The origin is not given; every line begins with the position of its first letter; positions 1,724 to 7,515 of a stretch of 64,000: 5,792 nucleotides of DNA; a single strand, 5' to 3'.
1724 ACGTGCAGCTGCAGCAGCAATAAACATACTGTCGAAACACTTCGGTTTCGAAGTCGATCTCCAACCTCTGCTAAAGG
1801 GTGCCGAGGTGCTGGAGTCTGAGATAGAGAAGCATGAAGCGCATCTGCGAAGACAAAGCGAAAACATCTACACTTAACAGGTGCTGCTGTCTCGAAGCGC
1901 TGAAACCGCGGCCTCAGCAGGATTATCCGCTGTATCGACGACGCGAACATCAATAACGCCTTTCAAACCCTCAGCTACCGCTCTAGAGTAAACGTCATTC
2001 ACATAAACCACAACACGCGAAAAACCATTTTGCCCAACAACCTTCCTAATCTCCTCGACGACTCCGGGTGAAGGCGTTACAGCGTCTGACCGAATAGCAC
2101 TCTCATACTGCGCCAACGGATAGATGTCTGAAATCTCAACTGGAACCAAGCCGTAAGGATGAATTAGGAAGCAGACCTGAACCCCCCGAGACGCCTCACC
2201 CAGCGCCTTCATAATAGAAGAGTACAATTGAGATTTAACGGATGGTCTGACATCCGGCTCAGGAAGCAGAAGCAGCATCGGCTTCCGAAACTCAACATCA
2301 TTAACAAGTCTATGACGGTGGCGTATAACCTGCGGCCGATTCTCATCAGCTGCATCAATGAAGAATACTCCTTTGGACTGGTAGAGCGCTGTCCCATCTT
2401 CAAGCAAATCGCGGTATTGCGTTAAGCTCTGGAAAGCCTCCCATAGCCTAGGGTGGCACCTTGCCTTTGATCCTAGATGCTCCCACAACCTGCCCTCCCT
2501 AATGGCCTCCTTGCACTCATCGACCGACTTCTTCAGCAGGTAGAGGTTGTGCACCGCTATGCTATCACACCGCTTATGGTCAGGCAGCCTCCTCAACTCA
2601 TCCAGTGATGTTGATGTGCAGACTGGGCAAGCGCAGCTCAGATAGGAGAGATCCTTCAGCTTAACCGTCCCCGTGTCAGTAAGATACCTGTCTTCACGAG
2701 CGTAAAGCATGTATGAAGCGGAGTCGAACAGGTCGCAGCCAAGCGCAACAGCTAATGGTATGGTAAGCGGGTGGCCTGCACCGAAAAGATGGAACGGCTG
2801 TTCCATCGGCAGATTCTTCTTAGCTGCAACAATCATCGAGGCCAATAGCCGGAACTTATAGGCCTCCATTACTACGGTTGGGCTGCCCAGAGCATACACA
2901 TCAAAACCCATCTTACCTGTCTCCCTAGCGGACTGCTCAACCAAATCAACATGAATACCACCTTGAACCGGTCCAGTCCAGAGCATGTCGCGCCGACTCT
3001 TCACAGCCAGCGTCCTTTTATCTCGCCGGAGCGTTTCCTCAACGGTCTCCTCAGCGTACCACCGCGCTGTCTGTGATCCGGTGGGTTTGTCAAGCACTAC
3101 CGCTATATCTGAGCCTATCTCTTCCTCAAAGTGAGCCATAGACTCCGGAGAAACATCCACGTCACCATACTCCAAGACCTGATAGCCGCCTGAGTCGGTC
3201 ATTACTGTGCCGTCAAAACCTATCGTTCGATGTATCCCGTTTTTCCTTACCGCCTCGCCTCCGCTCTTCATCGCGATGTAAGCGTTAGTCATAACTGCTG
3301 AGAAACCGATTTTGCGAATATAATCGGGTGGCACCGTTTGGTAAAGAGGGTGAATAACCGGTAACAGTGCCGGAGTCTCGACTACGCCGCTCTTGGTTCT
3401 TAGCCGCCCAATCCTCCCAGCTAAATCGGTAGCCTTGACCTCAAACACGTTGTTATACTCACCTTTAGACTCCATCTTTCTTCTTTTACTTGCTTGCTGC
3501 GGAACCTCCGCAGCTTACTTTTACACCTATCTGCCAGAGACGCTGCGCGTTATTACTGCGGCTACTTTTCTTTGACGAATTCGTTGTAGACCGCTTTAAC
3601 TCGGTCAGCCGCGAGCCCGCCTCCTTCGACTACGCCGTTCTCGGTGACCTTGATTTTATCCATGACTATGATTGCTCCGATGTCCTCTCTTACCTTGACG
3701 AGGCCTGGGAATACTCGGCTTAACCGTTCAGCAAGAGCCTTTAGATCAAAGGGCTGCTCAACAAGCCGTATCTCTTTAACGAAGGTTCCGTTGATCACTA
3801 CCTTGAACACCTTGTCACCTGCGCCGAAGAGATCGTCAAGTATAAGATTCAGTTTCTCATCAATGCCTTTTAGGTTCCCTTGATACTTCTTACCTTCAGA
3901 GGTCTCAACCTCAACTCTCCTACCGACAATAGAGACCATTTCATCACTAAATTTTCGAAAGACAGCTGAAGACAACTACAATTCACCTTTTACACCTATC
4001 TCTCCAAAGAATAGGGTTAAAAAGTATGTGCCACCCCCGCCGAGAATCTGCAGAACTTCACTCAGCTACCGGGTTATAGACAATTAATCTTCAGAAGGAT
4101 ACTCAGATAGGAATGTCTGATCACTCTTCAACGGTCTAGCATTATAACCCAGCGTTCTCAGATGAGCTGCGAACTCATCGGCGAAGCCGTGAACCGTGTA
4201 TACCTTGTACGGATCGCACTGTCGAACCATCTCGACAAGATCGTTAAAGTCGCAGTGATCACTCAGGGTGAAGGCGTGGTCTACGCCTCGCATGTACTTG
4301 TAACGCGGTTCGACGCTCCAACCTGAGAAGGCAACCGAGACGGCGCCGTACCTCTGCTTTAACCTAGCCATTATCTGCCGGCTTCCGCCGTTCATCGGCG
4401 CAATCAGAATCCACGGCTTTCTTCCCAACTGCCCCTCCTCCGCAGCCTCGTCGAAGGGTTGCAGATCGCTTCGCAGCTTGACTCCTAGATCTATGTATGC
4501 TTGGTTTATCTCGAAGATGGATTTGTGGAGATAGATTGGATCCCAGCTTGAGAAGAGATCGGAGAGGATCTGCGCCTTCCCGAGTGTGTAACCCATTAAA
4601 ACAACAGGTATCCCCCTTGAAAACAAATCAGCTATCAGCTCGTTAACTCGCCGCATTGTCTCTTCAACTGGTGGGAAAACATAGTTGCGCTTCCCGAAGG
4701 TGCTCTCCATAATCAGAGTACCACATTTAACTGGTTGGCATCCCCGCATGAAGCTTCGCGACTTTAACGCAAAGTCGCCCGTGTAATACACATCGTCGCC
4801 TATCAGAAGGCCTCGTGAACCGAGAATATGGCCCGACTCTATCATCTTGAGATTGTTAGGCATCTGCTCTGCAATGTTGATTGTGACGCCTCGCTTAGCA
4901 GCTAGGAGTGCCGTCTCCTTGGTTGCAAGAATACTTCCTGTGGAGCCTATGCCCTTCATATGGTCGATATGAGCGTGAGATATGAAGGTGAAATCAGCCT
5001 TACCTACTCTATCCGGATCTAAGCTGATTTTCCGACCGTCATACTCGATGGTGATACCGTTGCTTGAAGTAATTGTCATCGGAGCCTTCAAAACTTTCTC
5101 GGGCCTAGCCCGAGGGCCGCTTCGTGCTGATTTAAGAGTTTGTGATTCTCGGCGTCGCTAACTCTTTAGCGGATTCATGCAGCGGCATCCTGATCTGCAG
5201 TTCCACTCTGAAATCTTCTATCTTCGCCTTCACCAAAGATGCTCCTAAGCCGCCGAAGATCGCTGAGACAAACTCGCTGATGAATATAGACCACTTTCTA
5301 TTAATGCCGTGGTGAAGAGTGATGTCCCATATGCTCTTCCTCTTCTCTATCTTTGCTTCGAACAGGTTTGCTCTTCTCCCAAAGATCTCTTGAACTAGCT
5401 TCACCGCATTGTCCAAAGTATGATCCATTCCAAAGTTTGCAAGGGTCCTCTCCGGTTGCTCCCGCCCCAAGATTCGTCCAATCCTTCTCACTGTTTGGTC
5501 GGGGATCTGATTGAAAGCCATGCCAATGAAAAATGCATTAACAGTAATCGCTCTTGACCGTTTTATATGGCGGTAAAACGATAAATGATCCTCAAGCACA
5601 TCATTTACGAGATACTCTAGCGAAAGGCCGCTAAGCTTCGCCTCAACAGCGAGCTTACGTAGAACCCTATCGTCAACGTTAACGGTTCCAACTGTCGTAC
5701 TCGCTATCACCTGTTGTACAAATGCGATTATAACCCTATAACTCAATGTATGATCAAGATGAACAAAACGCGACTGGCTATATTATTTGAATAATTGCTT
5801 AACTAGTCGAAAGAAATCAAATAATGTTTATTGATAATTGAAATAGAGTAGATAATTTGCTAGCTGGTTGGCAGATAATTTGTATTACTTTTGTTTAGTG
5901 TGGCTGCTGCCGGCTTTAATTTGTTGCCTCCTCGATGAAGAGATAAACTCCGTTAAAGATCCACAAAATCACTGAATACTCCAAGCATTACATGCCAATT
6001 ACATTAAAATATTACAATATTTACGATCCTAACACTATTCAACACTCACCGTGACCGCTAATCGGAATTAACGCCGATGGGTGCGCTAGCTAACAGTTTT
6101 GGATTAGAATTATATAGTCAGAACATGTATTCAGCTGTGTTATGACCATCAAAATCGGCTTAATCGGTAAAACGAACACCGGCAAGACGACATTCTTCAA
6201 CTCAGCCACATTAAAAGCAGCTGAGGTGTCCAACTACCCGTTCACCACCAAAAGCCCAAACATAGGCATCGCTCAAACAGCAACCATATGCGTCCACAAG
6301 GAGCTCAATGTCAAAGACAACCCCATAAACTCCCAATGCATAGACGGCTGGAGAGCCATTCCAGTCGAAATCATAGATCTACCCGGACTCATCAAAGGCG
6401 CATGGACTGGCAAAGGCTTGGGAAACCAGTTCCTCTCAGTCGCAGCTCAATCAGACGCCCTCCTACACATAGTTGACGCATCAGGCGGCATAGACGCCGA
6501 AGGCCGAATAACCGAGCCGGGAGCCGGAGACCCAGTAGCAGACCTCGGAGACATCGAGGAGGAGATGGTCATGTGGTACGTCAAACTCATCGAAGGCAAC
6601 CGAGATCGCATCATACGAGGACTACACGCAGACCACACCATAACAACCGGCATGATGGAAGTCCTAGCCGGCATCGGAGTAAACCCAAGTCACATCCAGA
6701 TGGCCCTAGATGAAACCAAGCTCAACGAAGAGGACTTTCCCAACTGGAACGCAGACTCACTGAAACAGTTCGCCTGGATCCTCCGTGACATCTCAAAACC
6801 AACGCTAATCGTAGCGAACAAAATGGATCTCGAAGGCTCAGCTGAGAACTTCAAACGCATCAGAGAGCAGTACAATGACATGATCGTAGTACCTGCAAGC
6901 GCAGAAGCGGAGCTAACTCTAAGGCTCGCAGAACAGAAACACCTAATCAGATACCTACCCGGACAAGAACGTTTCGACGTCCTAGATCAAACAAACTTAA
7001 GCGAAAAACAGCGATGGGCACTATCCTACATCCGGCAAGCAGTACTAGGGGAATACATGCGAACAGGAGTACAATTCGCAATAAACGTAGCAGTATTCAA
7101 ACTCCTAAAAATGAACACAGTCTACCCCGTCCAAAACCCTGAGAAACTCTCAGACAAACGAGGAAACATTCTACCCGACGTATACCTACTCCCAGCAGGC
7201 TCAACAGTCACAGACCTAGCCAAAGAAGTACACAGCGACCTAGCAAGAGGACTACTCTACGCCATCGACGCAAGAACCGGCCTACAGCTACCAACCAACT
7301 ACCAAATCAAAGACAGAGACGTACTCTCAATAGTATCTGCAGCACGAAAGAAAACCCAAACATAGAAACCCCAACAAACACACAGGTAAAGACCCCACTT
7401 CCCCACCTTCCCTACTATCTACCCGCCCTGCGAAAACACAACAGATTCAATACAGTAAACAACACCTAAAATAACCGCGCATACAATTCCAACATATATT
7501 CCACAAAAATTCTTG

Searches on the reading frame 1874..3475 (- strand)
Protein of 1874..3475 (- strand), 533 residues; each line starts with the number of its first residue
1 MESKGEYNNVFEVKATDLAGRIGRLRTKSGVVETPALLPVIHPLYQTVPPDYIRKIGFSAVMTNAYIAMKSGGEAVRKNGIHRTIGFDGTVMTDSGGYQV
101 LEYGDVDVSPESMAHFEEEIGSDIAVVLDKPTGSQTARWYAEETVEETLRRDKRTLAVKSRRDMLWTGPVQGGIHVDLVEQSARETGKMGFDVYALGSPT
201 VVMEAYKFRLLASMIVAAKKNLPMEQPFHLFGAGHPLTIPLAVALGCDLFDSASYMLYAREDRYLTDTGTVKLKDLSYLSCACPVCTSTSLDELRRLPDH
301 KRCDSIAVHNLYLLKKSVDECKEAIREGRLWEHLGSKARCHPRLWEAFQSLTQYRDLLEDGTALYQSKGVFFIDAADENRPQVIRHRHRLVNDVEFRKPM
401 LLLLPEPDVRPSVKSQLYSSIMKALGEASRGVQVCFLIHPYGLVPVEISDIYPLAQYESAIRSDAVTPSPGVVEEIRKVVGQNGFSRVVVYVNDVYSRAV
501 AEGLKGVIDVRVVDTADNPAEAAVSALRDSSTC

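Call 91: search_protein_families(library=pfam, proteins=[window:1874-3475:-], max_evalue=0.00001)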
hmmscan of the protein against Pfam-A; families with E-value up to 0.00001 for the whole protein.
window:1874-3475:- (533 aa): 2 families
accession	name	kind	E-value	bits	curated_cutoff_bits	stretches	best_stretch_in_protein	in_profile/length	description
PF01702.25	TGT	-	2e-83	280.9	26.3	1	20-341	3-355/357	Queuine tRNA-ribosyltransferase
PF17884.7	DUF5591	-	1.1e-09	38.8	26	1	384-520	2-138/150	Domain of unknown function (DUF5591)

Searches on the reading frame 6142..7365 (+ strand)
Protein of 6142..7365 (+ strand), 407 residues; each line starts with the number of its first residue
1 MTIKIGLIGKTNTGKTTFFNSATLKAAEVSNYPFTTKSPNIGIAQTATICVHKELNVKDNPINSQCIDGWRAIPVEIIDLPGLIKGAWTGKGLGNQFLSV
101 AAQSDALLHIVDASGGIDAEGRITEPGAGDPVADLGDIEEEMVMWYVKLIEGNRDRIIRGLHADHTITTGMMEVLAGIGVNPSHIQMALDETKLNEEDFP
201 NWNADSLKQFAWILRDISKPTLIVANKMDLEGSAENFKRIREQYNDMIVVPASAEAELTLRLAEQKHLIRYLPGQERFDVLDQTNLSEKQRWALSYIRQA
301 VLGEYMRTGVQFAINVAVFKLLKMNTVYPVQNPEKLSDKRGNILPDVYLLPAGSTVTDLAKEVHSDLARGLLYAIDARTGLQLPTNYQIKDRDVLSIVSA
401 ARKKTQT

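Call 47: search_protein_families(library=pfam, proteins=[window:6142-7365:+], max_evalue=0.00001)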
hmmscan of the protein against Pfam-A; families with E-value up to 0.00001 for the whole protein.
window:6142-7365:+ (407 aa): 4 families
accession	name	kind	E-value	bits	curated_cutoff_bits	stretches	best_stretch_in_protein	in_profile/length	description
PF08438.16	YGR210-like_G4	-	4.1e-35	120.9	24.7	1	224-332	1-108/108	Obg-like GTPase YGR210-like, G4 motif-containing domain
PF01926.29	MMR_HSR1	-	1.8e-19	70.3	21.9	1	4-119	1-91/113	50S ribosome-binding GTPase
PF02824.27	TGS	-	1.3e-07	32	22.2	1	345-398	6-59/60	TGS domain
PF02421.24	FeoB_N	-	2.1e-07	31.1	27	1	4-45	2-43/156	Ferrous iron transport protein B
